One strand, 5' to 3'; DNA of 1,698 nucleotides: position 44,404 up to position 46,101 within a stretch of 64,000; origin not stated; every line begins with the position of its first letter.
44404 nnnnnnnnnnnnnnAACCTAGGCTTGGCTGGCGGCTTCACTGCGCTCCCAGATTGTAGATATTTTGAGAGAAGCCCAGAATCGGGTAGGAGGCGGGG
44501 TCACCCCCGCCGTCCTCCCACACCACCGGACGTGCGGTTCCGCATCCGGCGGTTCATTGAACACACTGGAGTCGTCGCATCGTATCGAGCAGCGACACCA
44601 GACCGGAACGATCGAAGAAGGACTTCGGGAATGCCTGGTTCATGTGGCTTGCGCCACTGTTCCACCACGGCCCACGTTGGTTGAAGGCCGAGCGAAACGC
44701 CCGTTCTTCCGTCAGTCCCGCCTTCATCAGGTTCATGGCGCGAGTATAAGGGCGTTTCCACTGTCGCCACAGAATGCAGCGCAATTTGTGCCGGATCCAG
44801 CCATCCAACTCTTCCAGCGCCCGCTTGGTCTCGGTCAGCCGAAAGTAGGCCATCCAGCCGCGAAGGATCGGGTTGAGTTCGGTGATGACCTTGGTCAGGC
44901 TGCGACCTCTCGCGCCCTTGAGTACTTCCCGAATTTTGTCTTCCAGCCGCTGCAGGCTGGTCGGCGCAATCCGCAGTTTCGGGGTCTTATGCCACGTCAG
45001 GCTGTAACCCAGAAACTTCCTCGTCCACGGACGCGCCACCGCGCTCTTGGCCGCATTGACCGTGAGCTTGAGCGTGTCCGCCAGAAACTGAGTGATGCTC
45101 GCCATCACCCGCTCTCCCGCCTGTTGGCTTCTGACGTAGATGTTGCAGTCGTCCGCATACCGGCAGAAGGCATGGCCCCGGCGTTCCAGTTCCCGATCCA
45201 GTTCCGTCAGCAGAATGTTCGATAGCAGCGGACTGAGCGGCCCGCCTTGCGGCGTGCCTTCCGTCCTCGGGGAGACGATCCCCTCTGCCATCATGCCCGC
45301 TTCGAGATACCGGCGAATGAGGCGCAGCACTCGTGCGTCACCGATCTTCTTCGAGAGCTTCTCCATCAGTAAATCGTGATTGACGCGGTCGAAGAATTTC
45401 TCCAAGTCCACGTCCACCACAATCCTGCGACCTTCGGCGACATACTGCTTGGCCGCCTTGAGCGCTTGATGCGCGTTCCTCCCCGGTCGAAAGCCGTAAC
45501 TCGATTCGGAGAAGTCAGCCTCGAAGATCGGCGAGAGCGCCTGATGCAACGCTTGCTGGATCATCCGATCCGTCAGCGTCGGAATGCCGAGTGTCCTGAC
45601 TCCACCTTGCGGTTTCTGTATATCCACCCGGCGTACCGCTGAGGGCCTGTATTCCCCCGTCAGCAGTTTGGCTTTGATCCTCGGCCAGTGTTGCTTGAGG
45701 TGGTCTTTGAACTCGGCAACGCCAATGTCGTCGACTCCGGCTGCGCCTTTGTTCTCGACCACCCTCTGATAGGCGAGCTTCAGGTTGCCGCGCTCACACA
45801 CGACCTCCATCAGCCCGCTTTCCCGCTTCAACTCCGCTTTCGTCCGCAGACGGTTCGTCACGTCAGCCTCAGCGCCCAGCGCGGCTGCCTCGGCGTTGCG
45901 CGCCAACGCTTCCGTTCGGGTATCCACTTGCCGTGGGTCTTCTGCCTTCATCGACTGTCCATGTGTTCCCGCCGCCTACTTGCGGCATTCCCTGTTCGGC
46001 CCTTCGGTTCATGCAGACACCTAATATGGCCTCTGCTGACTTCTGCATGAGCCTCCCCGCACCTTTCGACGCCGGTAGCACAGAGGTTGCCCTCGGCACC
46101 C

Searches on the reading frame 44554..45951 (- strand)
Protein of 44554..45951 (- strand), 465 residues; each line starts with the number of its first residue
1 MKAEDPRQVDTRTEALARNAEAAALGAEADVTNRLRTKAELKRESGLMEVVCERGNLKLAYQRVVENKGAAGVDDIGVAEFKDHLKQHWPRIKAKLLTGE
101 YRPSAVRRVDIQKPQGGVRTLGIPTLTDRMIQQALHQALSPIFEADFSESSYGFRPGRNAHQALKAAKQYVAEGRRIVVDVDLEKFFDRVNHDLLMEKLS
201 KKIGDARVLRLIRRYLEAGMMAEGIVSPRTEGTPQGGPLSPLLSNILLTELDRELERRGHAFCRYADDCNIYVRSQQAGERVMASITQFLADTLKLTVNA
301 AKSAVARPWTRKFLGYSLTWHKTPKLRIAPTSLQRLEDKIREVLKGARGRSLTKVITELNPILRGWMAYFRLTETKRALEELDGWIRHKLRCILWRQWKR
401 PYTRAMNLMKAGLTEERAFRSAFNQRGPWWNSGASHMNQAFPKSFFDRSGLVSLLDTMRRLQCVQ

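Call 28: search_protein_families(library=pfam, proteins=[window:44554-45951:-], max_evalue=0.001)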
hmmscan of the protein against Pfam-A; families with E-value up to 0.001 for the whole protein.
window:44554-45951:- (465 aa): 2 families
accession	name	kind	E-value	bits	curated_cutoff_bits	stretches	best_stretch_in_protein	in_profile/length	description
PF00078.32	RVT_1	-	3e-41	141.8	29.6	1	111-317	1-204/205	Reverse transcriptase (RNA-dependent DNA polymerase)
PF08388.16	GIIM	-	5.6e-24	84.4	23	1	333-410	1-78/80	Group II intron, maturase-specific domain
